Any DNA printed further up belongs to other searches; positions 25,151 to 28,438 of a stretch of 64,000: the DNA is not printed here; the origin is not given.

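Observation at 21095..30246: Tightly coupled four-gene operon: TPR-GGDEF cyclase, leaderless discoidin/glycosidase-like giant, SbmA-type ABC with dead ATPase, secreted dead CocE-fold protein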

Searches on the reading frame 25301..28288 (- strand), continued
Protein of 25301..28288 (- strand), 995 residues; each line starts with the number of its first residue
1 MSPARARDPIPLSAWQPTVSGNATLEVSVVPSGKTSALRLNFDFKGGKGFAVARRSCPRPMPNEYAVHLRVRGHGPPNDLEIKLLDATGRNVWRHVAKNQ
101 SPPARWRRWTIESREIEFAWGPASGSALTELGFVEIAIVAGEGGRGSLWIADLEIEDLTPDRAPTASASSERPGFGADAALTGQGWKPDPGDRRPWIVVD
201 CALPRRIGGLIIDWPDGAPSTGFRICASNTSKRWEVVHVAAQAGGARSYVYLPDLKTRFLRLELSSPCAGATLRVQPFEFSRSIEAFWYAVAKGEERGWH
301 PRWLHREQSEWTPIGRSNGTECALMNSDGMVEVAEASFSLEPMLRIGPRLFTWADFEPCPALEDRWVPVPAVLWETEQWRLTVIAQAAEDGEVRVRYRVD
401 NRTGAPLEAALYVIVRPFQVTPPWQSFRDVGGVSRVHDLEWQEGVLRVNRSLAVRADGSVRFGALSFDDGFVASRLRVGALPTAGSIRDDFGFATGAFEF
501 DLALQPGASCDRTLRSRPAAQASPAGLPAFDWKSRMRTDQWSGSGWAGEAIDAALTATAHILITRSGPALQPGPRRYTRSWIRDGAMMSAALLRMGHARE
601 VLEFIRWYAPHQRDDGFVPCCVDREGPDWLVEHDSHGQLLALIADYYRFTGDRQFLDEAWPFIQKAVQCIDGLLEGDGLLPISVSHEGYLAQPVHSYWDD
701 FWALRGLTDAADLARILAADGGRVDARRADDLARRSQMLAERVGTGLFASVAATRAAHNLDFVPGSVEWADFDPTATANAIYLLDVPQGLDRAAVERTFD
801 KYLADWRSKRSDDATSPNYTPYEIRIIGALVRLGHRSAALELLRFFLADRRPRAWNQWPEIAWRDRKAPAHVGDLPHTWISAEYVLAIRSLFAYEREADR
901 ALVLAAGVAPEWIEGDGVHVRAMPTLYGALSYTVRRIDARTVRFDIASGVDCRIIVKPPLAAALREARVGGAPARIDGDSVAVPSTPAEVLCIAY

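Call 53: search_protein_families(library=pfam, proteins=[L041:7977-9950:-, L029:6416-8107:-, L063:3132-4889:+, L056:8135-9928:+, L016:3808-5628:+, L025:11612-13573:-, L027:16222-17922:-], max_evalue=0.001)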
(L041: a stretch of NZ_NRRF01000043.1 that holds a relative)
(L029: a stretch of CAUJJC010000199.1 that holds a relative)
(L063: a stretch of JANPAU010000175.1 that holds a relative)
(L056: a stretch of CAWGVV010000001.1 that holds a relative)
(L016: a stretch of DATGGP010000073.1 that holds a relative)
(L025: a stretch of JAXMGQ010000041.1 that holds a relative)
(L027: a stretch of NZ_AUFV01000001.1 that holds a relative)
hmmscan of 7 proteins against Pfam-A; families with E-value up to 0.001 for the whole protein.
L041:7977-9950:- (657 aa): 3 families
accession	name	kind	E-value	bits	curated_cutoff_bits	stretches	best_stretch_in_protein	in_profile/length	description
PF06472.20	ABC_membrane_2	-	6.9e-43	147.4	24.4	1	96-349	12-268/269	ABC transporter transmembrane region 2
PF00664.28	ABC_membrane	-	2.4e-20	73.8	28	1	102-372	2-273/274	ABC transporter transmembrane region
PF05992.17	SbmA_BacA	-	2.5e-14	53.9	24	1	126-397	44-311/315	SbmA/BacA-like family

L029:6416-8107:- (563 aa): 4 families
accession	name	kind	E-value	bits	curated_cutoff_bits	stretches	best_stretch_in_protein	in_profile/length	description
PF06472.20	ABC_membrane_2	-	9e-40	137.2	24.4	1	32-284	13-268/269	ABC transporter transmembrane region 2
PF00664.28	ABC_membrane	-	1e-16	61.9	28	1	38-308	3-274/274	ABC transporter transmembrane region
PF05992.17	SbmA_BacA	-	1.2e-14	55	24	1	62-332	45-311/315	SbmA/BacA-like family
PF00005.33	ABC_tran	-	0.00027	22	25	1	371-505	1-133/137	ABC transporter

L063:3132-4889:+ (585 aa): 7 families
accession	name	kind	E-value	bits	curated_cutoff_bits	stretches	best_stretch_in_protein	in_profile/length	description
PF06472.20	ABC_membrane_2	-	9.9e-52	176.4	24.4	1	33-295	3-267/269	ABC transporter transmembrane region 2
PF05992.17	SbmA_BacA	-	2.9e-19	70.1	24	1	79-339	50-306/315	SbmA/BacA-like family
PF00005.33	ABC_tran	-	1.1e-17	65.3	25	1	390-528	2-137/137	ABC transporter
PF02463.25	SMC_N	-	5.9e-07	29.6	40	1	499-569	136-212/220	RecF/RecN/SMC N terminal domain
PF00664.28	ABC_membrane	-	2.6e-05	24.5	28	1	48-317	1-271/274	ABC transporter transmembrane region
PF05729.18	NACHT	-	0.00015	22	26.7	1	402-475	3-77/167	NACHT domain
PF20703.3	nSTAND1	-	0.00035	20.8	27.1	1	387-422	21-54/379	Novel STAND NTPase 1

L056:8135-9928:+ (597 aa): 4 families
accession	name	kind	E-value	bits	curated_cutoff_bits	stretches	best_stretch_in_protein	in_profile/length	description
PF06472.20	ABC_membrane_2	-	3.6e-33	115.6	24.4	1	32-285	12-268/269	ABC transporter transmembrane region 2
PF05992.17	SbmA_BacA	-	2.1e-14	54.2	24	1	66-331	48-309/315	SbmA/BacA-like family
PF00664.28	ABC_membrane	-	2.9e-08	34.2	28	1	38-309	2-274/274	ABC transporter transmembrane region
PF00005.33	ABC_tran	-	0.0002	22.4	25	1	374-521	2-136/137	ABC transporter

L016:3808-5628:+ (606 aa): 4 families
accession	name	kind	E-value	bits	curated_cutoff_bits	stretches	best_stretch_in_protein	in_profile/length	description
PF06472.20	ABC_membrane_2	-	6.5e-31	108.2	24.4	1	39-307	11-266/269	ABC transporter transmembrane region 2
PF05992.17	SbmA_BacA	-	2.5e-19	70.3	24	1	47-357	12-311/315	SbmA/BacA-like family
PF00005.33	ABC_tran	-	2.9e-09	38.1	25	1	400-532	2-135/137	ABC transporter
PF05729.18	NACHT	-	0.00097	19.4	26.7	0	412-460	3-49/167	NACHT domain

L025:11612-13573:- (653 aa): 3 families
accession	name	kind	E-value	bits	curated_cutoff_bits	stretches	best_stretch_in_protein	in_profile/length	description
PF06472.20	ABC_membrane_2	-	2.3e-30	106.4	24.4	1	90-342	13-251/269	ABC transporter transmembrane region 2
PF05992.17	SbmA_BacA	-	1.3e-18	68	24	1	93-407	10-312/315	SbmA/BacA-like family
PF00005.33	ABC_tran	-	1.6e-11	45.4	25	1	449-581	2-135/137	ABC transporter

L027:16222-17922:- (566 aa): 3 families
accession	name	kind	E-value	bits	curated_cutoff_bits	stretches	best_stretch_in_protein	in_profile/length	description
PF06472.20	ABC_membrane_2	-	4.8e-46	157.8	24.4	1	31-284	12-268/269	ABC transporter transmembrane region 2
PF05992.17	SbmA_BacA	-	1.1e-16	61.7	24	1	65-331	48-310/315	SbmA/BacA-like family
PF00664.28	ABC_membrane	-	2e-12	47.8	28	1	43-308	8-274/274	ABC transporter transmembrane region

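Call 67: search_solved_structures(query=L041:13085-16462:+, max_evalue=0.00001)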
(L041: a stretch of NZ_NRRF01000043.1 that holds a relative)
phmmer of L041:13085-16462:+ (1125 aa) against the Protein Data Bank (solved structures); distinct sequences matched with E-value up to 0.00001: 19.
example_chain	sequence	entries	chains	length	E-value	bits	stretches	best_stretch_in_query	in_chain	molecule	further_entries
8rf9_A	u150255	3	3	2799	1.6e-250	837.5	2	289-1088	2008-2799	Cyclic beta 1-2 glucan synthetase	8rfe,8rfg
8rf0_A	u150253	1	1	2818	1.6e-250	837.4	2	289-1088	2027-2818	Cyclic beta-(1,2)-glucan synthase NdvB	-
1v7v_A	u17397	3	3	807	4e-90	306.3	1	308-1094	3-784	chitobiose phosphorylase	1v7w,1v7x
3s4c_A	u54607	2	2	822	4e-74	253.3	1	308-1080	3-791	Lactose Phosphorylase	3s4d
3rrs_A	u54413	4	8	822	2.2e-73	250.8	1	308-1080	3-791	Cellobiose phosphorylase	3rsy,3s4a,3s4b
3qde_A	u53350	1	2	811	1.4e-72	248.2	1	331-1077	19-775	Cellobiose phosphorylase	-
8ho7_A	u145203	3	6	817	1.4e-72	248.2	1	331-1077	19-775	Cellobiose phosphorylase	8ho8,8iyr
8ho9_A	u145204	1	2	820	6.2e-72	246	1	331-1077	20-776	Cellobiose phosphorylase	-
8hob_A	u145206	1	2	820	1.6e-71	244.6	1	331-1077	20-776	Cellobiose phosphorylase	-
2cqs_A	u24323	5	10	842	2.5e-71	244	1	308-1094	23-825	Cellobiose Phosphorylase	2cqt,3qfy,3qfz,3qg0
3afj_A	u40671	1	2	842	3.4e-71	243.6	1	308-1094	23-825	Cellobiose Phosphorylase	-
3act_A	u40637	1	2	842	2.1e-70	240.9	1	308-1094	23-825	Cellobiose Phosphorylase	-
3acs_A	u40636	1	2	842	2.9e-70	240.5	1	308-1094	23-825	Cellobiose Phosphorylase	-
8bou_A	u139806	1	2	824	8.5e-66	225.7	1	332-1058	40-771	N,N'-diacetylchitobiose phosphorylase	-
4zle_A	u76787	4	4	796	3.2e-51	177.4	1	354-1054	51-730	Putative b-glycan phosphorylase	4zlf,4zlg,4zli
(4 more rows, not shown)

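Call 68: search_solved_structures(query=L052:5695-9066:+, max_evalue=0.00001)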
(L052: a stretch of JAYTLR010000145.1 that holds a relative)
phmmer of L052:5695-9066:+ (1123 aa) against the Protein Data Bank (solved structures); distinct sequences matched with E-value up to 0.00001: 13.
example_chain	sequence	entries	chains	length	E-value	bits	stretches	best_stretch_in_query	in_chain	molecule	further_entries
5h3z_A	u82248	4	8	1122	3.2e-174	584.7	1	38-1107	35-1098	Uncharacterized protein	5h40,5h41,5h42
8rf9_A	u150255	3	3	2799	7.1e-11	43.8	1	579-1080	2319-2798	Cyclic beta 1-2 glucan synthetase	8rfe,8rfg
8rf0_A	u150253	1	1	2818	7.4e-11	43.7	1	581-1080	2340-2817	Cyclic beta-(1,2)-glucan synthase NdvB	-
8ho9_A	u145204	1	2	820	8.2e-10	40.3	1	614-772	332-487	Cellobiose phosphorylase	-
3rrs_A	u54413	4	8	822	3.2e-09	38.3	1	633-771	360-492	Cellobiose phosphorylase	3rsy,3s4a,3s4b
8ho7_A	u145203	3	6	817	3.2e-09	38.3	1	630-772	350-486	Cellobiose phosphorylase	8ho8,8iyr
3s4c_A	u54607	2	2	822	3.3e-09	38.3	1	633-771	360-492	Lactose Phosphorylase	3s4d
3qde_A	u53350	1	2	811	3.9e-09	38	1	630-772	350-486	Cellobiose phosphorylase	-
8hob_A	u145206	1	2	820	4.1e-09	38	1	614-772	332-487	Cellobiose phosphorylase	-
2cqs_A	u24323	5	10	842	3.1e-08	35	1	614-772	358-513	Cellobiose Phosphorylase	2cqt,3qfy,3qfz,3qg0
3act_A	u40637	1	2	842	3.1e-08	35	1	614-772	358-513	Cellobiose Phosphorylase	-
3afj_A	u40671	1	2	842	3.4e-08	34.9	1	614-771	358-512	Cellobiose Phosphorylase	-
3acs_A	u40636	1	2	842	7.1e-07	30.5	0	614-771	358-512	Cellobiose Phosphorylase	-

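Call 72: search_solved_structures(query=A2, max_evalue=1, show_alignments=1)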
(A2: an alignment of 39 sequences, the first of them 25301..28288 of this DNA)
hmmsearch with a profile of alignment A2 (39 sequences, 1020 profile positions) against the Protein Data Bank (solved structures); distinct sequences matched with E-value up to 1: 82 (the best 60 are shown).
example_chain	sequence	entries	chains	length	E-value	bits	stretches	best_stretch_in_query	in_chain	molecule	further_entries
2rva_A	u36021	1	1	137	2.9e-10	41.7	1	165-273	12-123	Glucanase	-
4zz5_A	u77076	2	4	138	3e-10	41.7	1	165-273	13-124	Glucanase/chitosanase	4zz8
4zy9_A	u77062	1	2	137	1.7e-09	39.2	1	162-268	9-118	Glucanase/chitosanase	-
2rv9_A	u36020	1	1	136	2e-09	38.9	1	162-268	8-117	Glucanase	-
4zxe_A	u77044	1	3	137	2e-09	38.9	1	162-268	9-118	Glucanase/Chitosanase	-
9eou_A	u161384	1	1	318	1.1e-08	36.4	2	178-275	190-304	Neuropilin-1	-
2qqi_A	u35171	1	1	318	1.2e-08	36.4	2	178-275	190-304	Neuropilin-1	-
8c5g_A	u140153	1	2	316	1.2e-08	36.4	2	178-275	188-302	Neuropilin-1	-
9s56_A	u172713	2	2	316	1.2e-08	36.4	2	178-275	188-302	Neuropilin-1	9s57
4gz9_A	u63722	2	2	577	3.4e-08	34.8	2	166-294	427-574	Neuropilin-1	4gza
2qqm_A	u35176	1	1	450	4.3e-08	34.5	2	179-275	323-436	Neuropilin-1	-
2orx_A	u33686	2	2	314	4.7e-08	34.4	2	167-249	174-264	Neuropilin-1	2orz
7m0r_E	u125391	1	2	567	8.2e-08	33.6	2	166-249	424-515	Neuropilin-1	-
5zu6_A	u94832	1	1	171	1.3e-07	32.9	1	164-274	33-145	CBM32 domain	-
9d5d_M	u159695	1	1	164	1.6e-07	32.6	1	174-271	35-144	Factor VIIIa light chain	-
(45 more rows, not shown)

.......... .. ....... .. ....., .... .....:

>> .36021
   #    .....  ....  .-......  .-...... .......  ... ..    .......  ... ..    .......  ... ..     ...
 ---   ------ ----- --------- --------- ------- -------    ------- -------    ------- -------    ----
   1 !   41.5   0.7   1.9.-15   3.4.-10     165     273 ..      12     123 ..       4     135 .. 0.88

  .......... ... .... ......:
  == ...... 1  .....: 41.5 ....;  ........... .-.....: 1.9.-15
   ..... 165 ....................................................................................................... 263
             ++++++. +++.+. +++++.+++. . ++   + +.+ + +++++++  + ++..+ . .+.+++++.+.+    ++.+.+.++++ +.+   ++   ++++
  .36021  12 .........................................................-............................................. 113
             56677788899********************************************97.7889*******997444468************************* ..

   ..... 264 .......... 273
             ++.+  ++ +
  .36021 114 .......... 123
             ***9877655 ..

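Call 84: search_protein_representatives(protein=window:25301-28288:-)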
Query: 995 residues. Proteins with E-value up to 0.001 (for the whole library): 2956; up to 1e-10: 1944; up to 1e-30: 866. The best 150 are listed.
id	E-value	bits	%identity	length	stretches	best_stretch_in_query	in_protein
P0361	0.0e+00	1334.5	61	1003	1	13-993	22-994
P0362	0.0e+00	1037.5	51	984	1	12-974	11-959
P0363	4.5e-295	998.1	55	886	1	72-952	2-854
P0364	1.4e-259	880.6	50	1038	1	15-989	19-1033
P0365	5.8e-250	848.8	47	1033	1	13-990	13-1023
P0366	1.8e-248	843.8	47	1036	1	13-991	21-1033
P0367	2.5e-240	816.9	44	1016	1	8-989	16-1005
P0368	6.2e-239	812.3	47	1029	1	11-993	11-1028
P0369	1.7e-234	797.6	64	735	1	168-717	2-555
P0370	3.6e-219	746.8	43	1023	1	11-991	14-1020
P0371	2.6e-214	730.8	43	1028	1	12-966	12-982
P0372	1.1e-211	722.1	44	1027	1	12-949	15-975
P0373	1.0e-205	702.3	42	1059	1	11-991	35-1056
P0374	2.9e-205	700.8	40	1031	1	13-992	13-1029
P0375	2.0e-204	698.0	40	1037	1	11-991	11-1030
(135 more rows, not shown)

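Call 88: find_related_loci(query=A6, collection=metagenome_contigs, flank=10000)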
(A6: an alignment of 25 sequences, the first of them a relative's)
Query A6 (1047 aa) in metagenome_contigs; peptide patterns used: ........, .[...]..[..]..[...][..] (x = any residue, [..] = any of these).
600 stretches matched a pattern (row limit reached: there are more); 590 encode a relative of the query (tblastn E <= 1e-3); the best 80 are kept; 80 distinct loci.
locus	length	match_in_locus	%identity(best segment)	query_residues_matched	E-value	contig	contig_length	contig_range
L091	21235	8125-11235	54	26-1043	0e+0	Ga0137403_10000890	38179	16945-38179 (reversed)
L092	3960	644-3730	52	25-1041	0e+0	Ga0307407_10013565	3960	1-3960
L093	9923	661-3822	50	22-1043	0e+0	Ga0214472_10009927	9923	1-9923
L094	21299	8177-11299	43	6-1042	0e+0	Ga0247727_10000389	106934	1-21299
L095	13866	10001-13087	50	26-1042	0e+0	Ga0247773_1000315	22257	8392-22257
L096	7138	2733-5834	47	27-1047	0e+0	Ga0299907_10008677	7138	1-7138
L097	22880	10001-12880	48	25-1043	0e+0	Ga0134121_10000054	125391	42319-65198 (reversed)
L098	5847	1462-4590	48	5-1041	0e+0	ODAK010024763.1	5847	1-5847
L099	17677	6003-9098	51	26-1046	0e+0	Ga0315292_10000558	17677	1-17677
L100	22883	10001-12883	48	20-1042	0e+0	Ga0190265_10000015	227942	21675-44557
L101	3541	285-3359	46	26-1042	0e+0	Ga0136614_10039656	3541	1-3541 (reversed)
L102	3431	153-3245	45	26-1042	0e+0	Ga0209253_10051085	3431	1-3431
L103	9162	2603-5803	47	10-1039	0e+0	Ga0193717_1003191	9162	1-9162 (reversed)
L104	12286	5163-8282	47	6-1042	0e+0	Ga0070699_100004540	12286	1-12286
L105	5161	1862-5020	49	36-1043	0e+0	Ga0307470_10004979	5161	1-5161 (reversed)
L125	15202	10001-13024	47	30-1039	0e+0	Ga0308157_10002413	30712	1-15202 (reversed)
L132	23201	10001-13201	47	10-1042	0e+0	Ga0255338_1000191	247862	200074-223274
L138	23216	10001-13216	44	6-1041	0e+0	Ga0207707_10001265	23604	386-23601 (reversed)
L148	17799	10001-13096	45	27-1047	0e+0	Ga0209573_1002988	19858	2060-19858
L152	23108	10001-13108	46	25-1042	0e+0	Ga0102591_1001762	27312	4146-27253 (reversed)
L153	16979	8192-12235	41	8-1041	0e+0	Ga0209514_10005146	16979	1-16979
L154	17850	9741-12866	48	7-1041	0e+0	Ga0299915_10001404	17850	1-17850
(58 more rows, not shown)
